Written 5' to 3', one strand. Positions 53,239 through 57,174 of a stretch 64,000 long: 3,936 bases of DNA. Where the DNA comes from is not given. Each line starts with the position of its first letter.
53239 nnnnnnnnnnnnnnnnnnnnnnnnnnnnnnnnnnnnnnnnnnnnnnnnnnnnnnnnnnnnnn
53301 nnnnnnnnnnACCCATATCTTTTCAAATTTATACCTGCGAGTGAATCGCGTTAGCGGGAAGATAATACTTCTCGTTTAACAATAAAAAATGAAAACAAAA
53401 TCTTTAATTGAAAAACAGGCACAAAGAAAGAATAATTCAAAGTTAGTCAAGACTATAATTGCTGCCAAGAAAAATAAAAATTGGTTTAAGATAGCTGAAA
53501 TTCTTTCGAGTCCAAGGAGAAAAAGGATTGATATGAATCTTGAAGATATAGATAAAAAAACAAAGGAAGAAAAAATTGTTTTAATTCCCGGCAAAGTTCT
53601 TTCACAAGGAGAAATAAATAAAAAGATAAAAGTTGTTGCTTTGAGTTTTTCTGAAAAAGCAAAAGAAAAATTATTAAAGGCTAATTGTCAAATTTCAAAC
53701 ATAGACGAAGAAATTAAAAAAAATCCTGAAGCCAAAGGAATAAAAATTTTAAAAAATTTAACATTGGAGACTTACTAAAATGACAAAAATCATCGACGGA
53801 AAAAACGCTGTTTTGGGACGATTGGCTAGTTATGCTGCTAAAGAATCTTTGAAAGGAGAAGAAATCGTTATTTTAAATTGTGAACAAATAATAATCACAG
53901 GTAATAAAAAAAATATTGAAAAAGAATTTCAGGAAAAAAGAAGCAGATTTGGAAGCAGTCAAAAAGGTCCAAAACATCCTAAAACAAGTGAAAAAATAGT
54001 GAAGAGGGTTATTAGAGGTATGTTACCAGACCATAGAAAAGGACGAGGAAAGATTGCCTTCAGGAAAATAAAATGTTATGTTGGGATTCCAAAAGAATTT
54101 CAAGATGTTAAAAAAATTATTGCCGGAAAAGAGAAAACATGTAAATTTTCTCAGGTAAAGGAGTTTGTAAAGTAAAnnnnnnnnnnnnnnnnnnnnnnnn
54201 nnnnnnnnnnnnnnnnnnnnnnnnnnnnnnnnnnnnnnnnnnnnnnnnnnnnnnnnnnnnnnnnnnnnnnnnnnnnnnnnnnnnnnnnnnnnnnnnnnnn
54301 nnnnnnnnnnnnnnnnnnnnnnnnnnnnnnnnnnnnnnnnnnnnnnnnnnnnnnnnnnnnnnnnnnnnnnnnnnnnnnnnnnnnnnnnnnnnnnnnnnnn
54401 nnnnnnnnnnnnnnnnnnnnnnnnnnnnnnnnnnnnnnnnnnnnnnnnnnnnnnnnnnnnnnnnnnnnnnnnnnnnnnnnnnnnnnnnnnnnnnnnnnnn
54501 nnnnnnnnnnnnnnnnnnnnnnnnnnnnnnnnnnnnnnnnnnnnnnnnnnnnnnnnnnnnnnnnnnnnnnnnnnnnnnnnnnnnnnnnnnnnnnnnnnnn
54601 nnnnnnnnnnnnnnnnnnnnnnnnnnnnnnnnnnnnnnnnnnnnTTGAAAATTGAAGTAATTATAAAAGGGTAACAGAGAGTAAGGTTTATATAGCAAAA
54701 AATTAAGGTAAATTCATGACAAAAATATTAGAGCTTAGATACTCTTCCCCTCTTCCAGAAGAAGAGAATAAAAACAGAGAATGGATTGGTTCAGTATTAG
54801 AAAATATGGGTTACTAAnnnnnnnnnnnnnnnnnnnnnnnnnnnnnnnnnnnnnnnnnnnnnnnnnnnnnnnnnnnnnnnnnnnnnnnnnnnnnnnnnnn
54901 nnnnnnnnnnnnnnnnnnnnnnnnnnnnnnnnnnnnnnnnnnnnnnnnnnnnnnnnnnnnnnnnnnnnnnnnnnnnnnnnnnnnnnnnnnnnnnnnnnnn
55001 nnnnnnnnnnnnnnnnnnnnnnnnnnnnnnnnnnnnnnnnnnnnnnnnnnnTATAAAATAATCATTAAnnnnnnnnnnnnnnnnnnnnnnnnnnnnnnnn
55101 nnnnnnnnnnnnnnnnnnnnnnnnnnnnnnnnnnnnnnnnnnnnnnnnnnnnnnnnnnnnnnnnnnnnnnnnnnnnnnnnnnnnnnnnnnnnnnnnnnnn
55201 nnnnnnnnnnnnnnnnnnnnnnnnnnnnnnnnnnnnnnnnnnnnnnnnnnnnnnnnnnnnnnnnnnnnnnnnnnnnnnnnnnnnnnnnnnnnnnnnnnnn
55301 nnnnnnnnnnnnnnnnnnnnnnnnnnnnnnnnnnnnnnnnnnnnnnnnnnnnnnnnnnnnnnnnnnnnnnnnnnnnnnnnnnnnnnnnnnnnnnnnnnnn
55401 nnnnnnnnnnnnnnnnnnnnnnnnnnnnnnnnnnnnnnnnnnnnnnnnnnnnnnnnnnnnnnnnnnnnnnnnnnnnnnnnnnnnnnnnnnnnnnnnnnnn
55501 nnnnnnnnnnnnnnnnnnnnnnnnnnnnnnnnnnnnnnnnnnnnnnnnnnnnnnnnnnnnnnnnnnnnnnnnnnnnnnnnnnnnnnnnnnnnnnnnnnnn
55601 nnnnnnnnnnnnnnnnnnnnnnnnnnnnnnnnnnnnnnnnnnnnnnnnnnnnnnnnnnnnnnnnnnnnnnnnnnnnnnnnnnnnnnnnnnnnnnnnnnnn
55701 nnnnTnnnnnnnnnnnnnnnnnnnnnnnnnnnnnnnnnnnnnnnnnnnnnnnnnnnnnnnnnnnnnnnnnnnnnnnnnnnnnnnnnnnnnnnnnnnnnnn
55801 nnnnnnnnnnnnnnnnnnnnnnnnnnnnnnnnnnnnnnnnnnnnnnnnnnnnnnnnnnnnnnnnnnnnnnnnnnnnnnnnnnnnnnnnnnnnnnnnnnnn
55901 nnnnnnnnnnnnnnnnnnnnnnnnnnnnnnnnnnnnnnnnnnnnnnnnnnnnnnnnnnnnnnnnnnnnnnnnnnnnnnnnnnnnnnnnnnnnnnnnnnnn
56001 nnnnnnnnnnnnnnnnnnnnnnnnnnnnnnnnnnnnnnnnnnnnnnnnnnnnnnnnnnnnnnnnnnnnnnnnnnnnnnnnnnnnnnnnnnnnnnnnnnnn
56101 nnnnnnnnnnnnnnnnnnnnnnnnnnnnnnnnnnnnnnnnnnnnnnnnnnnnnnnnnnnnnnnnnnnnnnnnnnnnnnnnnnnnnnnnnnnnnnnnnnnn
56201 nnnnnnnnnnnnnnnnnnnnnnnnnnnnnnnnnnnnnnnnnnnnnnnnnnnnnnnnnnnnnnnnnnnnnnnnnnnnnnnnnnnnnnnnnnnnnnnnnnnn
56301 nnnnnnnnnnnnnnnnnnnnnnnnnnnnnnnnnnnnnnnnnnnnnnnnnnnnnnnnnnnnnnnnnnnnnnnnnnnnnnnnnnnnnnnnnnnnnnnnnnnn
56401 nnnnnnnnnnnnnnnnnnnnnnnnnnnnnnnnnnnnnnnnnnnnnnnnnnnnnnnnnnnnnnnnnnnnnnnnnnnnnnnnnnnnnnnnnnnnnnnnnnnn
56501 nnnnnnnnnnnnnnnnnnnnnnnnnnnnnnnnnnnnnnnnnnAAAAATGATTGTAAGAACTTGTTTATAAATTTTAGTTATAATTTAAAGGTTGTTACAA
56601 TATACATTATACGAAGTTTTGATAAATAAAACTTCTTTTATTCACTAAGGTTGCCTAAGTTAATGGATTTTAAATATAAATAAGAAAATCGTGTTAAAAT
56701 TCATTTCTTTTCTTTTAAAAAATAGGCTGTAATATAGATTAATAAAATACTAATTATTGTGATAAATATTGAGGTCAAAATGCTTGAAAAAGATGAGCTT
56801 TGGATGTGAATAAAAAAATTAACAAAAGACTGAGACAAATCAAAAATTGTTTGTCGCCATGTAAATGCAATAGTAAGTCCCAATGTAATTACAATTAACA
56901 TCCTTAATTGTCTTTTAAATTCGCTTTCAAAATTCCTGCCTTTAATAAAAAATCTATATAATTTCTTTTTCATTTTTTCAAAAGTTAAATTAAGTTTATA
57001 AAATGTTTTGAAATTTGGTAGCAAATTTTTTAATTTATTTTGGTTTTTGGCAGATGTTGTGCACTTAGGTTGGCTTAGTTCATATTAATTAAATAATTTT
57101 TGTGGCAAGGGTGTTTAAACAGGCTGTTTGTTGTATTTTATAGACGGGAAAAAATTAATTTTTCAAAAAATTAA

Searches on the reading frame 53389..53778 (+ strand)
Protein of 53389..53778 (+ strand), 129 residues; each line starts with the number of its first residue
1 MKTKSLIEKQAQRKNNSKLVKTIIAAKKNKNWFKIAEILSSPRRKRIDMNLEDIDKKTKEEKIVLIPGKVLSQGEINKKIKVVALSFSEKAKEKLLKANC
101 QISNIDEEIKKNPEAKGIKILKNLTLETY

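Call 15: search_protein_families(library=pfam, proteins=[window:53389-53778:+])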
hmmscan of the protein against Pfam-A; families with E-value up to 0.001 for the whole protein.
window:53389-53778:+ (129 aa): 2 families
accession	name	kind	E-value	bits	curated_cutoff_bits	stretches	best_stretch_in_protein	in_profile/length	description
PF00828.25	Ribosomal_L27A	-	1.3e-06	29.2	21.5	1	54-102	22-71/72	Ribosomal proteins 50S-L15, 50S-L18e, 60S-L27A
PF17135.9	Ribosomal_L18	-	1.5e-06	28.2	28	1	35-122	47-140/188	Ribosomal protein 60S L18 and 50S L18e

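Call 77: find_encoding_contigs(protein=window:53389-53778:+, flank=1200, max_places=10)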
Protein window:53389-53778:+ (129 aa): no gene with exactly this product is on record in the collection.

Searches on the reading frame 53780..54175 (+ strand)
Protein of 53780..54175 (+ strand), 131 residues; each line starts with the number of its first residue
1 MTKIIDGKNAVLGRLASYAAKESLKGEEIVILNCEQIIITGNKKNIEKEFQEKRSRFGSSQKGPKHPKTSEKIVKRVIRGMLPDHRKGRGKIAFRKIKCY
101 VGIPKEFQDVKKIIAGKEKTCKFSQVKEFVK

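Call 79: find_encoding_contigs(protein=window:53780-54175:+, flank=1500, max_places=10)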
Protein window:53780-54175:+ (131 aa): no gene with exactly this product is on record in the collection.

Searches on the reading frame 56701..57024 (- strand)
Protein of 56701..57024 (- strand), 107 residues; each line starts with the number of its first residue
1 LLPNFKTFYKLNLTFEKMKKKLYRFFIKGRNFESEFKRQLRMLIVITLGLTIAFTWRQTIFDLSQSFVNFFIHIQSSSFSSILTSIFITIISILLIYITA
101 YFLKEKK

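Call 37: search_protein_families(library=pfam, proteins=[window:56701-57024:-])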
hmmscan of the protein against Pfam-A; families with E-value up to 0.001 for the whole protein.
window:56701-57024:- (107 aa): 2 families
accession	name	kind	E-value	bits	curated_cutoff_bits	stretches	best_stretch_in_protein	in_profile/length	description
PF18898.5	DUF5654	-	4.6e-05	23.8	23.8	1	34-103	3-68/71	Family of unknown function (DUF5654)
PF20517.3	TMEM127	-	0.00017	22.1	25.3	1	40-104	10-73/113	Transmembrane protein 127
